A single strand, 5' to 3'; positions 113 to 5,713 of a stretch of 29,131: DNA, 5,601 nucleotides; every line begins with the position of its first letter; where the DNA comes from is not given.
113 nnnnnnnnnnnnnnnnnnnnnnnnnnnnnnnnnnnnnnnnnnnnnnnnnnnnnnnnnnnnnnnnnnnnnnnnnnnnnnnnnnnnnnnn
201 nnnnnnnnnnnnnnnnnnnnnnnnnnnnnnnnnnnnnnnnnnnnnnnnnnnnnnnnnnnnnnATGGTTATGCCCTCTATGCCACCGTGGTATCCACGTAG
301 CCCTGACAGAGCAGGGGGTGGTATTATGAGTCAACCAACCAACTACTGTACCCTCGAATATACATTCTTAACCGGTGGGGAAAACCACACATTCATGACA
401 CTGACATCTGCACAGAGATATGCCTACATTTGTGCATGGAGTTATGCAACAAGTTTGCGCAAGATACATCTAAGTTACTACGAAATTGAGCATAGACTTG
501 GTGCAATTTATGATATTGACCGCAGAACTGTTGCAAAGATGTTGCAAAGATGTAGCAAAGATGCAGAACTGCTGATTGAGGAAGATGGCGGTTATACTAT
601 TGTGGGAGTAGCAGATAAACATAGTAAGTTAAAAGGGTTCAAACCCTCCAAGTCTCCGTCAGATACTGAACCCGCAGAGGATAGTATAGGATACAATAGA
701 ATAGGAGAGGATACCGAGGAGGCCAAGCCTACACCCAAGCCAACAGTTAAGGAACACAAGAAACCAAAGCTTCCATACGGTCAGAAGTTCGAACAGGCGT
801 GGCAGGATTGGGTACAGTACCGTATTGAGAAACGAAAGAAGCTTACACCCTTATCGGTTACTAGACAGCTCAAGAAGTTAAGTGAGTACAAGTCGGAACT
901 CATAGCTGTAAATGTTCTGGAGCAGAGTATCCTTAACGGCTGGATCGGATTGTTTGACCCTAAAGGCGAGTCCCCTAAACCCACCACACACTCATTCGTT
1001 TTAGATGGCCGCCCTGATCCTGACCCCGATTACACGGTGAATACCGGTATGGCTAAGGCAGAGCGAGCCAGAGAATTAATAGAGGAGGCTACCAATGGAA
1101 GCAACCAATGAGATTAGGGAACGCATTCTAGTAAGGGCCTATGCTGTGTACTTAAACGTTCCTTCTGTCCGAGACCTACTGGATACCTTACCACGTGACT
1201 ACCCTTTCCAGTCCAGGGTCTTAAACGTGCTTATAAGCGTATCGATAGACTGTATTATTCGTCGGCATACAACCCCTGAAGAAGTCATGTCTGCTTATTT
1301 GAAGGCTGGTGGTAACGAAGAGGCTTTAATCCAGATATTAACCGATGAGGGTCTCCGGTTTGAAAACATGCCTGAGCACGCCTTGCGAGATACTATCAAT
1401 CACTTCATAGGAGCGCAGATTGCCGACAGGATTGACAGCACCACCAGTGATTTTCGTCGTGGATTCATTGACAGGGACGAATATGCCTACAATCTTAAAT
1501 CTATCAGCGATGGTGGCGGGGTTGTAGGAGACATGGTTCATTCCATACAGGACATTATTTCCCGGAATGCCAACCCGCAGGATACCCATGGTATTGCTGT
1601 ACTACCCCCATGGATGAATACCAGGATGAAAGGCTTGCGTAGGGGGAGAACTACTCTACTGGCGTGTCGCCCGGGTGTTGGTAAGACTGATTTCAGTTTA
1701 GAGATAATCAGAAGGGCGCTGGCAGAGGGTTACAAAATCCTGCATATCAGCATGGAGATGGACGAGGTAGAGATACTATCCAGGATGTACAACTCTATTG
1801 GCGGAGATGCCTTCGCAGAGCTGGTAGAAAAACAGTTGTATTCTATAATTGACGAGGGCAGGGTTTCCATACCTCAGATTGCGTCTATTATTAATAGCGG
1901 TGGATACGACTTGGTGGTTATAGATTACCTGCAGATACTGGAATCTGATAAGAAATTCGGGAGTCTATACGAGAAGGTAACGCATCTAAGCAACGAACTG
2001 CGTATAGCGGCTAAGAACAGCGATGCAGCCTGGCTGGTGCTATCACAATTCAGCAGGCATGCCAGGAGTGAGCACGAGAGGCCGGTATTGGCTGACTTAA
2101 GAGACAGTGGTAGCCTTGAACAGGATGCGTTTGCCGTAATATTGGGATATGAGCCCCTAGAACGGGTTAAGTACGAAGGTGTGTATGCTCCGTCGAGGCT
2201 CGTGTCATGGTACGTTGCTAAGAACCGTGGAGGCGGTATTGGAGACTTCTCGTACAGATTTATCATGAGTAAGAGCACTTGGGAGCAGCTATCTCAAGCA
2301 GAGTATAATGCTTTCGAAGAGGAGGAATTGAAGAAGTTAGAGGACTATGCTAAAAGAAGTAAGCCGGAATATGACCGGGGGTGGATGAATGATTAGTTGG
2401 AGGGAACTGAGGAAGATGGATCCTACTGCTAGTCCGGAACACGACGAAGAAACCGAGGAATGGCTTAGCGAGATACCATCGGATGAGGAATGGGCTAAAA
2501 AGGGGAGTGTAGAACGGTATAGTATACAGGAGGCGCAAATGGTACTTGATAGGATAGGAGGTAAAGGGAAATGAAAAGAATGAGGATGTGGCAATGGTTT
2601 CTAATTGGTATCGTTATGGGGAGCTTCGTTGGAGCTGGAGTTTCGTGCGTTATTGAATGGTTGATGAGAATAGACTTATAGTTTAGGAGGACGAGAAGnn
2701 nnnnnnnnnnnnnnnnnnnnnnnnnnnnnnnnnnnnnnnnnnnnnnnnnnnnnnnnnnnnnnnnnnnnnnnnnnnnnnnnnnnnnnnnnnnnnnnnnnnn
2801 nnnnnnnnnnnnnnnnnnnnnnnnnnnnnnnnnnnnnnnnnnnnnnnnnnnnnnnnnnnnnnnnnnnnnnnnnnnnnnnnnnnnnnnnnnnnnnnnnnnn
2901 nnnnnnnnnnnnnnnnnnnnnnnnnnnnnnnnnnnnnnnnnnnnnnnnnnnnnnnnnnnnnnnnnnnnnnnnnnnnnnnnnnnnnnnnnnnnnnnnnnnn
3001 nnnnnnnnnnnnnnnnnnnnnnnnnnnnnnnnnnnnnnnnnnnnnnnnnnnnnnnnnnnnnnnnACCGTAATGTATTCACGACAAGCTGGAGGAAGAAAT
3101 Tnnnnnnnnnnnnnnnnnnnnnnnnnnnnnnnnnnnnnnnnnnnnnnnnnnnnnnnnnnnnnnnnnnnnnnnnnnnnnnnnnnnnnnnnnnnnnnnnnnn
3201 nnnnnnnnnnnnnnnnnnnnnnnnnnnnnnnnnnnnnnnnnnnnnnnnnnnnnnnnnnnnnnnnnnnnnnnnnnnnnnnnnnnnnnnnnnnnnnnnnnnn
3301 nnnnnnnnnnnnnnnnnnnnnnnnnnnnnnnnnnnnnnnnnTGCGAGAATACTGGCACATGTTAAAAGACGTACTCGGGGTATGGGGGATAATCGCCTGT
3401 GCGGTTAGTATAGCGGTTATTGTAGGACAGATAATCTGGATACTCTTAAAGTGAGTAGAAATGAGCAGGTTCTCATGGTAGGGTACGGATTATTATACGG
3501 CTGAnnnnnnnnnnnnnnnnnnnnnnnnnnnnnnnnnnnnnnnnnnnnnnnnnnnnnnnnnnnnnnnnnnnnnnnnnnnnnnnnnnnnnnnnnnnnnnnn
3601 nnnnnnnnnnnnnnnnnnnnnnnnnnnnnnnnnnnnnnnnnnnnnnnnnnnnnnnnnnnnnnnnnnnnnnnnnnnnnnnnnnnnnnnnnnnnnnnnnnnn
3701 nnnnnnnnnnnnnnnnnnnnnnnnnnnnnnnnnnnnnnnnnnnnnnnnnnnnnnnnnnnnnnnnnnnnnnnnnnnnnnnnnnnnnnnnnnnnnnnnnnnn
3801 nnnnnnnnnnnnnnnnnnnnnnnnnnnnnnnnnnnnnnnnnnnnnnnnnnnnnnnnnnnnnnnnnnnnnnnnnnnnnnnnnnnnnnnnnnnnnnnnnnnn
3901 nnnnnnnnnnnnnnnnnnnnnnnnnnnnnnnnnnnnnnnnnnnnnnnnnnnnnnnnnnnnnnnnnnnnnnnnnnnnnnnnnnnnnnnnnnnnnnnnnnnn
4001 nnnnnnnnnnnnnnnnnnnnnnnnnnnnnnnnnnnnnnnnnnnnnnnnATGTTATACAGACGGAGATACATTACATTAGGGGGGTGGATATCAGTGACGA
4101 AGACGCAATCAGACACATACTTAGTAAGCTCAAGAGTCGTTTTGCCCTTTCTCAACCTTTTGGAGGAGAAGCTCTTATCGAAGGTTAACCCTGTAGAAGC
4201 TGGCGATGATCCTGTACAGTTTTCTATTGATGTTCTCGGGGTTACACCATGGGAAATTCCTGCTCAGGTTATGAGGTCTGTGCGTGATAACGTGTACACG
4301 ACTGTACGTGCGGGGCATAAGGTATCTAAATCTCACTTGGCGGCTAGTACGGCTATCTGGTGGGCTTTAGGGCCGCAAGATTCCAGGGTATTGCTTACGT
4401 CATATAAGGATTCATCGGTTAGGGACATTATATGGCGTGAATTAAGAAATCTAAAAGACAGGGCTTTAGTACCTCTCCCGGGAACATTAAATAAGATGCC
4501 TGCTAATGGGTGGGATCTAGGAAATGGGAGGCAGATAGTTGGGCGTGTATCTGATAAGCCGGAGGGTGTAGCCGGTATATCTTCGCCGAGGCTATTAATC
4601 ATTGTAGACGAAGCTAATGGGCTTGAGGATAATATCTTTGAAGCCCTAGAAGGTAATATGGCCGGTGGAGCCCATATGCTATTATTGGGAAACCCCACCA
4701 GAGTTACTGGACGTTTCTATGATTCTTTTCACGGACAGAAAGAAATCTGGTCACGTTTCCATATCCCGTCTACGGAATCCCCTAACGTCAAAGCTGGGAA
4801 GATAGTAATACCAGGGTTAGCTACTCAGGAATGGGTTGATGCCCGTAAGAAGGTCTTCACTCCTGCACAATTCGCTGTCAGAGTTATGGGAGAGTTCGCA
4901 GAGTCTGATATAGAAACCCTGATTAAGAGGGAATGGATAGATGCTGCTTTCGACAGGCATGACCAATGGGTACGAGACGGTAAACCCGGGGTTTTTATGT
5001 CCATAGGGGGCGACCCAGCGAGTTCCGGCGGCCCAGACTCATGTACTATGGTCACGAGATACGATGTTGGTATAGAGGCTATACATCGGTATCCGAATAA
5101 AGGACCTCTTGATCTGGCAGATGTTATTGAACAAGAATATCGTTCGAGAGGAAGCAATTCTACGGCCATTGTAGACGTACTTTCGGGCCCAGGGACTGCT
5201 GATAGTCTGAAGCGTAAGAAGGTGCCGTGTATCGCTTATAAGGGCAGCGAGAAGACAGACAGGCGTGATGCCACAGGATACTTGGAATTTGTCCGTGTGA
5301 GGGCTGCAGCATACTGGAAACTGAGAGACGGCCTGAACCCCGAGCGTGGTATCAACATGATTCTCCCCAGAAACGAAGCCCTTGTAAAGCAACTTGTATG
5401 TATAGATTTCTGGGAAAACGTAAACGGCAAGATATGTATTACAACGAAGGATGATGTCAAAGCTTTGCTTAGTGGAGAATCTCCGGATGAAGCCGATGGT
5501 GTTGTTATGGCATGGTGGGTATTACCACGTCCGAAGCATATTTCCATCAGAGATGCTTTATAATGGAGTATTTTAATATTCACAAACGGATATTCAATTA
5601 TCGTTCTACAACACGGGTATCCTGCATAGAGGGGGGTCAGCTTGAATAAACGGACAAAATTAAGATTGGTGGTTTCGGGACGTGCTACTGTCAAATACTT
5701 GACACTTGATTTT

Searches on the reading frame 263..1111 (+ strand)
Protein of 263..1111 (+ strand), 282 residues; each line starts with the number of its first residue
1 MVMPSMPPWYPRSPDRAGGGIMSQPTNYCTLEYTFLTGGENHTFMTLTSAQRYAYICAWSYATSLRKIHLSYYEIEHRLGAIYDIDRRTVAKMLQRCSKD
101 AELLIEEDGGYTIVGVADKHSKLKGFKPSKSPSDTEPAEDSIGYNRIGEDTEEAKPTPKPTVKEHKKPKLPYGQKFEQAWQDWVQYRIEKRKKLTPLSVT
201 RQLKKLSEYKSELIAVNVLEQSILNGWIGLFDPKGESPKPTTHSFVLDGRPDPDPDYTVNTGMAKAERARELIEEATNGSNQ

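Call 9: search_protein_families(library=phrogs, proteins=[window:263-1111:+], max_evalue=0.01)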
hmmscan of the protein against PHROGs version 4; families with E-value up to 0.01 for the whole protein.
window:263-1111:+ (282 aa): 2 families
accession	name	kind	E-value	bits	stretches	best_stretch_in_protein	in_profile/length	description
phrog_678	-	DNA, RNA and nucleotide metabolism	5.6e-16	60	1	128-270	182-319/346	replication initiation O-like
phrog_18589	-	unknown function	5.6e-12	46.9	1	178-237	43-104/156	-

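Call 10: search_protein_families(library=pfam, proteins=[window:263-1111:+], max_evalue=0.01)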
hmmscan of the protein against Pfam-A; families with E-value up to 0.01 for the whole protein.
window:263-1111:+ (282 aa): 0 families

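Call 82: search_protein_families(library=ncbifam, proteins=[window:263-1111:+], max_evalue=0.05)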
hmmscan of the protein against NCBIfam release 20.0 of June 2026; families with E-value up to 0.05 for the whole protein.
window:263-1111:+ (282 aa): 1 family
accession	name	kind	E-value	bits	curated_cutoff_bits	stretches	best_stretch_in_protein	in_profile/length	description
NF000460.1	fusD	exception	0.032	14.1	450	0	51-102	115-165/213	FusD family fusidic acid resistance EF-G-binding protein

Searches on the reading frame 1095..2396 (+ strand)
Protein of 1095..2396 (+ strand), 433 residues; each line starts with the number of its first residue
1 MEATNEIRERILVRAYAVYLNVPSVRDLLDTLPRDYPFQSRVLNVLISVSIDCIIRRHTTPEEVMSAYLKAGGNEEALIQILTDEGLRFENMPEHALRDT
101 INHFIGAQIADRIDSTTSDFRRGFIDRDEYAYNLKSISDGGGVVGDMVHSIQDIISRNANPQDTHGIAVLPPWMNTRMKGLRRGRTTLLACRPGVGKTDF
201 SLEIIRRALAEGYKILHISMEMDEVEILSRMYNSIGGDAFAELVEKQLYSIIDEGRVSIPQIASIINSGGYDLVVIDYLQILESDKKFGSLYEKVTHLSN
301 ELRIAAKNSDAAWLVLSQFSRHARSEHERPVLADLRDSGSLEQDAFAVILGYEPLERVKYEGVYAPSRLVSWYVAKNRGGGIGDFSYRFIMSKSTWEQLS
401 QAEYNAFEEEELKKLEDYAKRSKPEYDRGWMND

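Call 9: search_protein_families(library=phrogs, proteins=[window:1095-2396:+], max_evalue=0.01)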
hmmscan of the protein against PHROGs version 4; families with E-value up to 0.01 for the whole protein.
window:1095-2396:+ (433 aa): 4 families
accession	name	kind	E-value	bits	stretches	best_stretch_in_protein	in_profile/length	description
phrog_19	-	DNA, RNA and nucleotide metabolism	9.9e-51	174.3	1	106-420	272-600/621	DnaB-like replicative helicase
phrog_239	-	DNA, RNA and nucleotide metabolism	5.8e-23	82.7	1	144-410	321-610/801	DNA primase/helicase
phrog_243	-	DNA, RNA and nucleotide metabolism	1.1e-19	71.4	2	272-397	144-266/273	DnaB-like replicative helicase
phrog_11530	-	unknown function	1.7e-13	51.8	1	266-392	28-151/184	-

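Call 10: search_protein_families(library=pfam, proteins=[window:1095-2396:+], max_evalue=0.01)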
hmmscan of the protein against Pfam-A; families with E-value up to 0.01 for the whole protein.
window:1095-2396:+ (433 aa): 4 families
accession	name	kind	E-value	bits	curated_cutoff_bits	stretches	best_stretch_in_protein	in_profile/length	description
PF03796.21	DnaB_C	-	8.1e-34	117.6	27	1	174-394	9-251/255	DnaB-like helicase C terminal domain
PF06745.19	ATPase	-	6.2e-07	29.5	26.6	1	179-260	14-94/231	KaiC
PF13481.12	AAA_25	-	1.8e-05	24.9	27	1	162-282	10-155/195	AAA domain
PF20720.3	nSTAND3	-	0.0053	16.9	27.2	0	178-226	11-58/155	Novel STAND NTPase 3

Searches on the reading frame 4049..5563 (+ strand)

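Call 13: search_protein_families(library=phrogs, proteins=[window:4049-5563:+], max_evalue=0.001)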
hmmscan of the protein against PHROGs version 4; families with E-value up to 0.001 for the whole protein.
window:4049-5563:+ (504 aa): 3 families
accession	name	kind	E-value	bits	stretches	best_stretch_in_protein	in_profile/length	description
phrog_2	-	head and packaging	3.6e-36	126.2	1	73-497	272-598/807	terminase large subunit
phrog_5902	-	unknown function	1.9e-24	87.6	1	53-249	20-232/359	-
phrog_7579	-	head and packaging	7e-05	23.1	1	94-300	30-229/239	terminase large subunit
